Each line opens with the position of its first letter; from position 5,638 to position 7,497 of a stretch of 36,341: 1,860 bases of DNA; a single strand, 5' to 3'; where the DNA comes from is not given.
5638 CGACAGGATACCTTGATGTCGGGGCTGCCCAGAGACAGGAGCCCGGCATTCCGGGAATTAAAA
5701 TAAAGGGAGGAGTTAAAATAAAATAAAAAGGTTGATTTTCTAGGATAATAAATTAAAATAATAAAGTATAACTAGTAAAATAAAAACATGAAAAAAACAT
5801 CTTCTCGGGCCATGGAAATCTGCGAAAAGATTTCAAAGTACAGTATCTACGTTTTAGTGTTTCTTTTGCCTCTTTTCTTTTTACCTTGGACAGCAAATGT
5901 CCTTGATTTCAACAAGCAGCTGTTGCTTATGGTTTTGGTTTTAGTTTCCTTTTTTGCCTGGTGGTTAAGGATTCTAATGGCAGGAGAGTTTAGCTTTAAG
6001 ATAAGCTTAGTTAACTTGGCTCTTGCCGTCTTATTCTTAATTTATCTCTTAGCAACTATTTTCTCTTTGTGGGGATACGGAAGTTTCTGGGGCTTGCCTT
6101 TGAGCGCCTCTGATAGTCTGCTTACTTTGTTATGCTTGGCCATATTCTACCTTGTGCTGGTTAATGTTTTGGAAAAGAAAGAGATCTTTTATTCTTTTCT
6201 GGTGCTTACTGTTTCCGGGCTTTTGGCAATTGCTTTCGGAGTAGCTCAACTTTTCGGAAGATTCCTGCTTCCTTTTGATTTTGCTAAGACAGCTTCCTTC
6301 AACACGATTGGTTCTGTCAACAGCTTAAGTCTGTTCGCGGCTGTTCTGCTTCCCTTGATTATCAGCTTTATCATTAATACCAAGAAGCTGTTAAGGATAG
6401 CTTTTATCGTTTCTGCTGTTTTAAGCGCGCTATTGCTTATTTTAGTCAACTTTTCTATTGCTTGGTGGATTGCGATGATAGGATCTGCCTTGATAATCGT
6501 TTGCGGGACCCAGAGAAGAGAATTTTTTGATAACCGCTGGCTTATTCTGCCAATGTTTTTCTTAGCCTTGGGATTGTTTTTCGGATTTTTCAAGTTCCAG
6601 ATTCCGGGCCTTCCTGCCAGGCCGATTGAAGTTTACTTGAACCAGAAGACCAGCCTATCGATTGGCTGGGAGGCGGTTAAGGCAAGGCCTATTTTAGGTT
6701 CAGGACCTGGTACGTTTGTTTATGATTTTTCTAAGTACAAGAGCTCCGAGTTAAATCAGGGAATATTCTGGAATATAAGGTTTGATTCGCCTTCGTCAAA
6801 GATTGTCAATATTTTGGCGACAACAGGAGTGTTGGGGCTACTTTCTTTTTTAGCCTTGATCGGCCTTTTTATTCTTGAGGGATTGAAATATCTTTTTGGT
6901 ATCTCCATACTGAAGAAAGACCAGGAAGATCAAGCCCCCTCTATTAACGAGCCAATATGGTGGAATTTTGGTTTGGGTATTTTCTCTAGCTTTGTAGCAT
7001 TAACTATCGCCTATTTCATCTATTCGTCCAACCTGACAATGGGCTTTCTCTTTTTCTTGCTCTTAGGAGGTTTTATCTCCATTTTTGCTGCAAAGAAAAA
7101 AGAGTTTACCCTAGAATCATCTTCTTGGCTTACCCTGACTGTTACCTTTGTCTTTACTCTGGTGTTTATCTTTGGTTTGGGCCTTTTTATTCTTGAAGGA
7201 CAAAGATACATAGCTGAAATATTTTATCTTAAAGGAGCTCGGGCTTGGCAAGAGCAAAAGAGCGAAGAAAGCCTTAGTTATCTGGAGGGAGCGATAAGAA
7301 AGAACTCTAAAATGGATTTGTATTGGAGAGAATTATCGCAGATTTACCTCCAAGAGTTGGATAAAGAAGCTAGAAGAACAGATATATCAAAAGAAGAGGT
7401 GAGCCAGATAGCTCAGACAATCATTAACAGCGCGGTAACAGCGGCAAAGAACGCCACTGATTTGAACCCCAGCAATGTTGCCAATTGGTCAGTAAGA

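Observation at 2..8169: Candidate surface attachment / glyco-adhesin module: fibre-like giant protein, anchored small protein, secreted beta-helix protein and Wzy_C-TPR enzyme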

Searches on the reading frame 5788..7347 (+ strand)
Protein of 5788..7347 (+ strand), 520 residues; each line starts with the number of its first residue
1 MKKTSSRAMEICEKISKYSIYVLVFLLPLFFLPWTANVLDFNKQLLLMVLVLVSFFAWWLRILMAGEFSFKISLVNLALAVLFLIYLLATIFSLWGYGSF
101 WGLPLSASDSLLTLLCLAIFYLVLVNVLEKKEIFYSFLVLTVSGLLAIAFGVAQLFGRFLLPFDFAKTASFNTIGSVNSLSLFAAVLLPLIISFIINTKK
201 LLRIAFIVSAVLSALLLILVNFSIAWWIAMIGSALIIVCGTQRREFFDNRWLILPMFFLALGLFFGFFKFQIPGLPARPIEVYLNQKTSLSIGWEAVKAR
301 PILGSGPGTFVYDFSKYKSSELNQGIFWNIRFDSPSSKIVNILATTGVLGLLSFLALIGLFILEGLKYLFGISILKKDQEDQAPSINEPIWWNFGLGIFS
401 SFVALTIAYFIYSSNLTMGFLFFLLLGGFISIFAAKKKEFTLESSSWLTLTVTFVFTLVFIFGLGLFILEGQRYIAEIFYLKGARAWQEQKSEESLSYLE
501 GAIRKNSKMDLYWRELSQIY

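Call 17: find_homologous_proteins(query=window:5788-7347:+, max_evalue=0.001)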
Query window:5788-7347:+ (520 aa): 837 proteins with E <= 0.001 among 8000 candidates; the best 120 are listed.
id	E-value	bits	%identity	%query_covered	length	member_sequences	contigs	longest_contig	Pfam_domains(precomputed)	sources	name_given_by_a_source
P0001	0.0e+0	1044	93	100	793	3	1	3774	PF13431.13,PF13414.13,PF13428.13,PF14559.13,PF13371.13,PF00515.35,PF12895.14,PF13424.13,PF21033.5,PF13432.13,PF13181.13,PF07719.24,PF13174.13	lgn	-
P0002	4.2e-194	665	59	100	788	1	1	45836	PF13431.13,PF13414.13,PF13176.13,PF13428.13,PF14559.13,PF13371.13,PF00515.35,PF12895.14,PF13424.13,PF21033.5,PF13432.13,PF13181.13,PF07719.24,PF13174.13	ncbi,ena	-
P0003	2.0e-190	653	58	99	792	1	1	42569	PF13431.13,PF13414.13,PF13176.13,PF13428.13,PF14559.13,PF13371.13,PF00515.35,PF12895.14,PF13424.13,PF21033.5,PF13432.13,PF13181.13,PF07719.24,PF13174.13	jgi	-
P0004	2.6e-190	652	59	100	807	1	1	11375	PF13431.13,PF13414.13,PF13176.13,PF13428.13,PF14559.13,PF24575.2,PF13371.13,PF00515.35,PF13424.13,PF21033.5,PF13432.13,PF13181.13,PF07719.24,PF13174.13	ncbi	-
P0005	4.2e-190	652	58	99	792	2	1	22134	PF13431.13,PF13414.13,PF13428.13,PF14559.13,PF13371.13,PF00515.35,PF12895.14,PF13424.13,PF21033.5,PF13432.13,PF13181.13,PF07719.24,PF13174.13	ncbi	-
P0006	8.0e-190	651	58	100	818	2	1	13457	PF13431.13,PF13414.13,PF13176.13,PF13428.13,PF14559.13,PF24575.2,PF13371.13,PF00515.35,PF12895.14,PF13424.13,PF21033.5,PF13432.13,PF13181.13,PF07719.24,PF13174.13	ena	-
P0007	5.8e-189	648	58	100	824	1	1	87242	PF13431.13,PF13414.13,PF13176.13,PF13428.13,PF14559.13,PF24575.2,PF13371.13,PF00515.35,PF12895.14,PF13424.13,PF21033.5,PF13432.13,PF13181.13,PF07719.24,PF13174.13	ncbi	-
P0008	2.2e-186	639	58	100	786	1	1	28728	PF13431.13,PF13414.13,PF13176.13,PF13428.13,PF14559.13,PF13371.13,PF00515.35,PF12895.14,PF13424.13,PF21033.5,PF13432.13,PF13181.13,PF07719.24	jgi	-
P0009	4.4e-184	632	58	98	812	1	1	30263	PF13431.13,PF23914.2,PF13414.13,PF13176.13,PF13428.13,PF14559.13,PF24575.2,PF13371.13,PF00515.35,PF12895.14,PF13424.13,PF21033.5,PF13432.13,PF13181.13,PF07719.24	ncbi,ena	-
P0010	1.4e-183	630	58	100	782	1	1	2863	PF13431.13,PF23914.2,PF13414.13,PF13176.13,PF13428.13,PF14559.13,PF13371.13,PF00515.35,PF13424.13,PF21033.5,PF13432.13,PF13181.13,PF07719.24,PF13174.13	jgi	-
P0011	3.9e-183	629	57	100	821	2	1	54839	PF13431.13,PF13414.13,PF13428.13,PF14559.13,PF24575.2,PF13371.13,PF00515.35,PF12895.14,PF13424.13,PF21033.5,PF13432.13,PF13181.13,PF07719.24,PF13174.13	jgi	-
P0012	3.3e-182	625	58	100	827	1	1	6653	PF13431.13,PF13414.13,PF13428.13,PF14559.13,PF24575.2,PF13371.13,PF00515.35,PF12895.14,PF13424.13,PF21033.5,PF13432.13,PF13181.13,PF07719.24,PF13174.13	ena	-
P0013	1.0e-181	624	58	100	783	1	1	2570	PF13431.13,PF13414.13,PF13176.13,PF13428.13,PF14559.13,PF13371.13,PF00515.35,PF12895.14,PF13424.13,PF21033.5,PF13432.13,PF13181.13,PF07719.24,PF13174.13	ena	-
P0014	1.6e-181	623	56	100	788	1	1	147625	PF13431.13,PF23914.2,PF13414.13,PF13428.13,PF14559.13,PF13371.13,PF00515.35,PF13424.13,PF21033.5,PF13432.13,PF13181.13,PF07719.24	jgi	-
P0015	4.8e-181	622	54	100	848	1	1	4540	PF13431.13,PF13414.13,PF13176.13,PF13428.13,PF14559.13,PF24575.2,PF13371.13,PF00515.35,PF12895.14,PF13424.13,PF21033.5,PF13432.13,PF13181.13,PF07719.24,PF13174.13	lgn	-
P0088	9.7e-161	555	52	99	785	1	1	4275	PF13431.13,PF13414.13,PF13428.13,PF14559.13,PF13371.13,PF00515.35,PF12895.14,PF13424.13,PF21033.5,PF13432.13,PF13181.13,PF07719.24,PF13174.13,PF04932.21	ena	-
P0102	3.0e-155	537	51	98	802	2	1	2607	PF13431.13,PF23914.2,PF13414.13,PF13428.13,PF14559.13,PF24575.2,PF13371.13,PF00515.35,PF13424.13,PF21033.5,PF13432.13,PF13181.13,PF07719.24,PF13174.13,PF04932.21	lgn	-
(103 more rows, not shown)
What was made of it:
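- It has 837 homologues with the same ~790-aa architecture (call 17).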

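Call 29: search_protein_families(library=pfam, alignment_id=A3, max_evalue=1)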
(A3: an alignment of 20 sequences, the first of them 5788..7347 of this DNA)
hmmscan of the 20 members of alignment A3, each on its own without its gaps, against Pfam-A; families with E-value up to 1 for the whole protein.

A. member 1, window:5788-7347:+ (520 aa): 1 family
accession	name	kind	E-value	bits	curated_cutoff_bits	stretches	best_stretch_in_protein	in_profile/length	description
PF04932.20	Wzy_C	-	0.72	10.1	31.7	1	211-355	3-149/149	O-Antigen ligase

B. families by the number of members that match (of 20 scanned): 13 families
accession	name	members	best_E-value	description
PF04932.20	Wzy_C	2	5e-06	O-Antigen ligase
PF13414.12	TPR_11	2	0.17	TPR repeat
PF11992.13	TgpA_N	1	1.4e-05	TgpA N-terminal domain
PF11286.13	DUF3087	1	0.015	Protein of unknown function (DUF3087)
PF18303.6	Saf_2TM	1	0.023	SAVED-fused 2TM effector domain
PF20096.4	DUF6486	1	0.025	Family of unknown function (DUF6486)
PF01757.29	Acyl_transf_3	1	0.036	Acyltransferase domain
PF13567.11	DUF4131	1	0.041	Domain of unknown function (DUF4131)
PF15206.11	FAM209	1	0.086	FAM209 family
PF13181.12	TPR_8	1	0.11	Tetratricopeptide repeat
PF11847.13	GT-C_AftD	1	0.33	Alpha-(1->3)-arabinofuranosyltransferase, N-terminal GT-C domain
PF05399.16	EVI2A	1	0.46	Ectropic viral integration site 2A protein (EVI2A)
PF06024.17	Orf78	1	0.6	Orf78 (ac78)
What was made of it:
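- On Wzy_C / O-antigen ligase family (PF04932), for P4: The window protein scores 10.1 bits, E 0.72, at residues 211-355 against model positions 3-149 of 149 (call 29).
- Checked: P4 itself does not reach the Pfam Wzy_C threshold (10.1 bits against 31.7, E 0.72, residues 211-355; call 29).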

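Call 30: search_solved_structures(query=A3, max_evalue=10, show_alignments=2)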
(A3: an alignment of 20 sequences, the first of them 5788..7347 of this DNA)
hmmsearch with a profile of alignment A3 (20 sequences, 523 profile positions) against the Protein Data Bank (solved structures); distinct sequences matched with E-value up to 10: 46.
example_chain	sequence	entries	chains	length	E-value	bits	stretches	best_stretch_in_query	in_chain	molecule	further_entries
9qhb_A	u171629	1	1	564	4.3e-09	38.7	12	463-510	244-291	Engineered tetratricopeptide repeat protein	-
8bu0_A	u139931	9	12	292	7e-09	38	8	463-509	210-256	Consensus tetratricopeptide repeat protein | Crystal structure of an 8-repeat consensus TPR superhelix with Zinc. | Monomer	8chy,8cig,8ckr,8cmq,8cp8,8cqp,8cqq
9qhc_A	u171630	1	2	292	3.5e-06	29.1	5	463-509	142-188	Engineered tetratricopeptide repeat protein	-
8ch0_A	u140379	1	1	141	9.1e-06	27.7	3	463-509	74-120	Consensus tetratricopeptide repeat protein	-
2fo7_A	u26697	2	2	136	1.2e-05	27.3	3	463-510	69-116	SYNTHETIC CONSENSUS TPR PROTEIN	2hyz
9gzg_A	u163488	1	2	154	0.0003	22.7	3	463-507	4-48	Engineered CTPR protein with glutamic acids for conductivity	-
1na0_A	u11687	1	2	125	0.00078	21.3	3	463-510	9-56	designed protein CTPR3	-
2avp_A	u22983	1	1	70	0.0012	20.7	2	463-509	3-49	synthetic consensus TPR protein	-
1na3_A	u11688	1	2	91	0.0067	18.2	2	463-508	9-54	designed protein CTPR2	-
5fzr_A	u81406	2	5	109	0.012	17.4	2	474-513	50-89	DESIGNED TPR PROTEIN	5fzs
6vfi_B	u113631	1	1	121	0.017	16.9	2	463-508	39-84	O43_dn18B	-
6v8e_A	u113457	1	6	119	0.023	16.5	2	463-508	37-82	Designed protein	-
5fzq_A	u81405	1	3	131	0.024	16.4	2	473-513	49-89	DESIGNED TPR PROTEIN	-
6vfh_A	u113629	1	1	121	0.026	16.3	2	463-509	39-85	T33_dn10A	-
8ump_A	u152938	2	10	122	0.038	15.7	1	463-509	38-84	T33-ml35-redesigned-TPR-domain-fold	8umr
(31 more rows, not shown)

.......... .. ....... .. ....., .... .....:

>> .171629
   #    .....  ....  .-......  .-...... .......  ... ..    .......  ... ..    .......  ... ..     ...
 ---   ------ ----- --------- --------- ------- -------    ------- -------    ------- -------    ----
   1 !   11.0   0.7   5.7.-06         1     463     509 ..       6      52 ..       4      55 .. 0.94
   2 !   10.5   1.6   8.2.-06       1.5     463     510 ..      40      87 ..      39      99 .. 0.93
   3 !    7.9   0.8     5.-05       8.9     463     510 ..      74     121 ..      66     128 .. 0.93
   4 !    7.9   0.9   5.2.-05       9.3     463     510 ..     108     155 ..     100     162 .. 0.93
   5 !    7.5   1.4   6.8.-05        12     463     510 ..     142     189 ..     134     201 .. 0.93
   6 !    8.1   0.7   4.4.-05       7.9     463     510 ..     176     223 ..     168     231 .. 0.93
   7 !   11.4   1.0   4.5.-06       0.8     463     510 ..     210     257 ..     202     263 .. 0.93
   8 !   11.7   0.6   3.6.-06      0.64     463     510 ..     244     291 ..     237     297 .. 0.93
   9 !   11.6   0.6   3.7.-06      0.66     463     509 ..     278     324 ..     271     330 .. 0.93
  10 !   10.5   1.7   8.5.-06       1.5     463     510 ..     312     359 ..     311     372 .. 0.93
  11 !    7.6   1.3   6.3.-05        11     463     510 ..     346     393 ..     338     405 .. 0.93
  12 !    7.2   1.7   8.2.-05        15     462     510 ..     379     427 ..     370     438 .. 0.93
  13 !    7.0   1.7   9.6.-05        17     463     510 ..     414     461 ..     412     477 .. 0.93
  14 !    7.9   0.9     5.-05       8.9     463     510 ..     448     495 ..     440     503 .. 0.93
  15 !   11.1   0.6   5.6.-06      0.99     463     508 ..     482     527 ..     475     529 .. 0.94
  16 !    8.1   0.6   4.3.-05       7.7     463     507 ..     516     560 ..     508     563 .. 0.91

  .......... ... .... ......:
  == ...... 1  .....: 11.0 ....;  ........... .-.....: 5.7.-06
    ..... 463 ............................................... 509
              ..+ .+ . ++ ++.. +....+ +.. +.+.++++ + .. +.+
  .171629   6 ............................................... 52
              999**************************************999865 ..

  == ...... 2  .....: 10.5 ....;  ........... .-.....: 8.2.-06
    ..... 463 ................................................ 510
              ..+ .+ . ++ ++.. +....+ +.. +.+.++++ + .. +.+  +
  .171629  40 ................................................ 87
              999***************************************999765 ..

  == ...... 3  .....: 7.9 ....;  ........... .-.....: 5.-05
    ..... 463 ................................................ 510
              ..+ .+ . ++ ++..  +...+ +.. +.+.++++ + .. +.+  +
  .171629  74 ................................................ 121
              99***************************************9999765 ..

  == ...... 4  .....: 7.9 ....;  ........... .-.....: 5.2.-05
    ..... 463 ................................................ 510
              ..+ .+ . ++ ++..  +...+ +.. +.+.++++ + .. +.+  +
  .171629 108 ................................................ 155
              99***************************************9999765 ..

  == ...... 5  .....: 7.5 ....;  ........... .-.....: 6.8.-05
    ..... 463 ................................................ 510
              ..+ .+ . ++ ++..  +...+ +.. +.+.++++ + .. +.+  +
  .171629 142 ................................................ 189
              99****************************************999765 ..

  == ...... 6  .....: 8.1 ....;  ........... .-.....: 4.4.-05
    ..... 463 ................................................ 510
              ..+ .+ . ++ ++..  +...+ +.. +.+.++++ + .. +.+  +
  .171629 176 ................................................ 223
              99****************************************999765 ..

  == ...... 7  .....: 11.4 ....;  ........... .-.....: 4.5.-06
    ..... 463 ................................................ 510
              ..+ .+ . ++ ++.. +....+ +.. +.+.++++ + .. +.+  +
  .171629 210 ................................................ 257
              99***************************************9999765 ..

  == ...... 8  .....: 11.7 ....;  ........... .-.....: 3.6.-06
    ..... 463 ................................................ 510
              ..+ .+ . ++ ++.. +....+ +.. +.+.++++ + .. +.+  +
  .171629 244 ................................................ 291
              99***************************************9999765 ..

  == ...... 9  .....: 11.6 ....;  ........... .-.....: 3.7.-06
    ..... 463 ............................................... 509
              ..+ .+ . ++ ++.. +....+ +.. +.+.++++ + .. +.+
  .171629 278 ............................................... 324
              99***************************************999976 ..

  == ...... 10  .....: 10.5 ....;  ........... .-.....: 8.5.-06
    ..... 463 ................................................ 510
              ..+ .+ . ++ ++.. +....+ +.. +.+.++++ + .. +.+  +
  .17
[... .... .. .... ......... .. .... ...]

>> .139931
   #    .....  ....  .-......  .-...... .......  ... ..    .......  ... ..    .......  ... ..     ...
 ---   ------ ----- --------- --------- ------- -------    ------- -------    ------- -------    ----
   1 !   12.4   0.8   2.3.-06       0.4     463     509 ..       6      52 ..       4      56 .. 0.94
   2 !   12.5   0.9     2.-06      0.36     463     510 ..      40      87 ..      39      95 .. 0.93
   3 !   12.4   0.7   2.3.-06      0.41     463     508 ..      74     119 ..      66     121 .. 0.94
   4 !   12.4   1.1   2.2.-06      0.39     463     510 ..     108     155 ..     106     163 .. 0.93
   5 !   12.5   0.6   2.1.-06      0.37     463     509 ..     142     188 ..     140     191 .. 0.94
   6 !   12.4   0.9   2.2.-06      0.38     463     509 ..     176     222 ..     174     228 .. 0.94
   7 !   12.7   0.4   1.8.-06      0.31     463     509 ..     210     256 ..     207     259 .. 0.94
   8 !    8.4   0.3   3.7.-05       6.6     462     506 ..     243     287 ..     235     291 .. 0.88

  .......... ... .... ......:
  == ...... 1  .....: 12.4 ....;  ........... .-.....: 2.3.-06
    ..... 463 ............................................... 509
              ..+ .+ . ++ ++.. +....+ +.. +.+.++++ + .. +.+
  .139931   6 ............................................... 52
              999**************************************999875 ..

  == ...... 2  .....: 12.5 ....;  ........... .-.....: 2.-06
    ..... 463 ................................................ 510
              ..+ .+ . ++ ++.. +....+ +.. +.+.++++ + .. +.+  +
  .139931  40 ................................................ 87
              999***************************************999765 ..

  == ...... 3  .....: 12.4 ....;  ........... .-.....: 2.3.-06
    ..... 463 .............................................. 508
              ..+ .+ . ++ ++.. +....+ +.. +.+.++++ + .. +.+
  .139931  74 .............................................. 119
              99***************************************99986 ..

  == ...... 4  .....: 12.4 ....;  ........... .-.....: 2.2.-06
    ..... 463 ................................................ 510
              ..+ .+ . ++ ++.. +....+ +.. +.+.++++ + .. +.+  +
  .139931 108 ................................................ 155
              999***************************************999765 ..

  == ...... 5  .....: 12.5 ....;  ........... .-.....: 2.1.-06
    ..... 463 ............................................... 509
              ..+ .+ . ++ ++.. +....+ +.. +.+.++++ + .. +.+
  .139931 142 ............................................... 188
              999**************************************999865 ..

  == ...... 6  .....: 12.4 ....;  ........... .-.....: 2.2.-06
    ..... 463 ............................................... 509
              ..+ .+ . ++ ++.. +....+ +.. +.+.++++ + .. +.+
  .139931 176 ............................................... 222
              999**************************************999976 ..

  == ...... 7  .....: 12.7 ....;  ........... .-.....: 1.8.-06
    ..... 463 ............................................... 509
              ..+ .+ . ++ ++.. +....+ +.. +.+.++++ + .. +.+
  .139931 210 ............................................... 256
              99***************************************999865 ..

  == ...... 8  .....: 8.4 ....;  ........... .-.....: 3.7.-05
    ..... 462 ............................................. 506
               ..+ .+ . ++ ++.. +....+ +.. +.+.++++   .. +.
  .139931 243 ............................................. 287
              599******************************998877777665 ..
